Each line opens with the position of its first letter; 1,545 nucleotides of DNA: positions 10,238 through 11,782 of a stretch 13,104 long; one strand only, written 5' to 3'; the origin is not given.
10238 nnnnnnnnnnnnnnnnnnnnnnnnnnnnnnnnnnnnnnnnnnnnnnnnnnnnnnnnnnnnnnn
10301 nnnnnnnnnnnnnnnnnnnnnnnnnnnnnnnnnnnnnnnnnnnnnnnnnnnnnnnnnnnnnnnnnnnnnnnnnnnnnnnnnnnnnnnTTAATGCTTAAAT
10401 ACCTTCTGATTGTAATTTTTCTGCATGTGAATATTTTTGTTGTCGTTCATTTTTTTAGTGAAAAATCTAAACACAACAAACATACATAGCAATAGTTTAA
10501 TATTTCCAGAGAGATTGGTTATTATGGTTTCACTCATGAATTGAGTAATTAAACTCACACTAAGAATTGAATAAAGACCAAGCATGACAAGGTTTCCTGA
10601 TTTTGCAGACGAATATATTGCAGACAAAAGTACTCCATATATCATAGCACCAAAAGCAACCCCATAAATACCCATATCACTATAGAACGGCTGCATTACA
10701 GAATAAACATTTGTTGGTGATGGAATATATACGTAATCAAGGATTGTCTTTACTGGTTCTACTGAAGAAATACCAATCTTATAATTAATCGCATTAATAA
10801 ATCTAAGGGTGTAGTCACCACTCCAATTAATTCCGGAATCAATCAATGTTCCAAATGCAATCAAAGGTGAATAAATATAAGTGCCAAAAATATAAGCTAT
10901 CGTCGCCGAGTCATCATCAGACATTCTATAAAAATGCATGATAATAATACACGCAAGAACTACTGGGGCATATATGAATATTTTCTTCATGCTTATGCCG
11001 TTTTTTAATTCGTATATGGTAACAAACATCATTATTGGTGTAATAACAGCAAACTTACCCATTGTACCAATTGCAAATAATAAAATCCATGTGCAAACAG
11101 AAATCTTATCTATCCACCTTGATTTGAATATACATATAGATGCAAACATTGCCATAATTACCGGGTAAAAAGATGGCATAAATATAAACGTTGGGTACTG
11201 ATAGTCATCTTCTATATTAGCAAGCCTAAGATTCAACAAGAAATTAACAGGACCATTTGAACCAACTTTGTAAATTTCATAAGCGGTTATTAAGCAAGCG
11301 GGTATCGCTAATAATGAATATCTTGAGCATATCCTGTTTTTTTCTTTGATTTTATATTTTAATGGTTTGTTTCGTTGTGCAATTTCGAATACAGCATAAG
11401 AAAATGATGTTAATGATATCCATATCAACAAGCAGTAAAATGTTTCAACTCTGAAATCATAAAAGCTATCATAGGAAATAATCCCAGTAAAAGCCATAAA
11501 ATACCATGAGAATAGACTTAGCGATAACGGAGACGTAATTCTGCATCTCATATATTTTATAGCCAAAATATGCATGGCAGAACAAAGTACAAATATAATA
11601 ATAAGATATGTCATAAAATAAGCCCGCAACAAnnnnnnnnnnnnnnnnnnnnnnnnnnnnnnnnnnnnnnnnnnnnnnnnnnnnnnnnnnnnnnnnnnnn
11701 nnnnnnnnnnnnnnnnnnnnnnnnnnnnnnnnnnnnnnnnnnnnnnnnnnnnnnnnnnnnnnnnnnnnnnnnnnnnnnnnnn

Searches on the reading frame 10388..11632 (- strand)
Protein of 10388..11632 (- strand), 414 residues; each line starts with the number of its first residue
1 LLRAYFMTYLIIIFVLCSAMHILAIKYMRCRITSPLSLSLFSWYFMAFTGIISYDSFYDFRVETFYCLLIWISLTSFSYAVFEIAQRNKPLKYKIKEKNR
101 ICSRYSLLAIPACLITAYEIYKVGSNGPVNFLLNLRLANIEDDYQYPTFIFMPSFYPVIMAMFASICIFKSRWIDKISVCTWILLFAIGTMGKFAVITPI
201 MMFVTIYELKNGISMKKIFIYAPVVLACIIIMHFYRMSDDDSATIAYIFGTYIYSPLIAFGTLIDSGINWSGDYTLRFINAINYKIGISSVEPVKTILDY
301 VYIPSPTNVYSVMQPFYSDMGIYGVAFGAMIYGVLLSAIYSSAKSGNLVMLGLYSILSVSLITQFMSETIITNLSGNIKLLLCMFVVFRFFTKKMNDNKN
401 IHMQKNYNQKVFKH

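Call 48: search_protein_families(library=pfam, proteins=[window:10388-11632:-], max_evalue=0.01)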
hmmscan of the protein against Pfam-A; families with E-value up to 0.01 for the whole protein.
window:10388-11632:- (414 aa): 1 family
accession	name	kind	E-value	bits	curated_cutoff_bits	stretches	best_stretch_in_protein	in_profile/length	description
PF01901.21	O_anti_polymase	-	0.00017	21.5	24.2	1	9-358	10-315/335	Putative O-antigen polymerase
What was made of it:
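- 10388..11632 (-): Lysogenic-conversion-type cargo gene encoding a Wzy-like oligosaccharide repeat-unit polymerase. The start codon is uncertain: TTG 11632, ATG 11614, 11575 or 11497. Pfam O_anti_polymase is below its cut-off (call 48).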

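Call 49: search_protein_families(library=ncbifam, proteins=[window:10388-11632:-], max_evalue=0.01)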
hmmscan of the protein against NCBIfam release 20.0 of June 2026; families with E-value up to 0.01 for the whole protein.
window:10388-11632:- (414 aa): 1 family
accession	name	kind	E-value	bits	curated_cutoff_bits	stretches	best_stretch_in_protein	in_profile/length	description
TIGR04370.1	glyco_rpt_poly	subfamily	1.4e-33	116.4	40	1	32-385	8-395/396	oligosaccharide repeat unit polymerase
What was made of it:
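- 10388..11632 (-): TIGR04370 at 116 bits against a cut-off of 40 (call 49).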
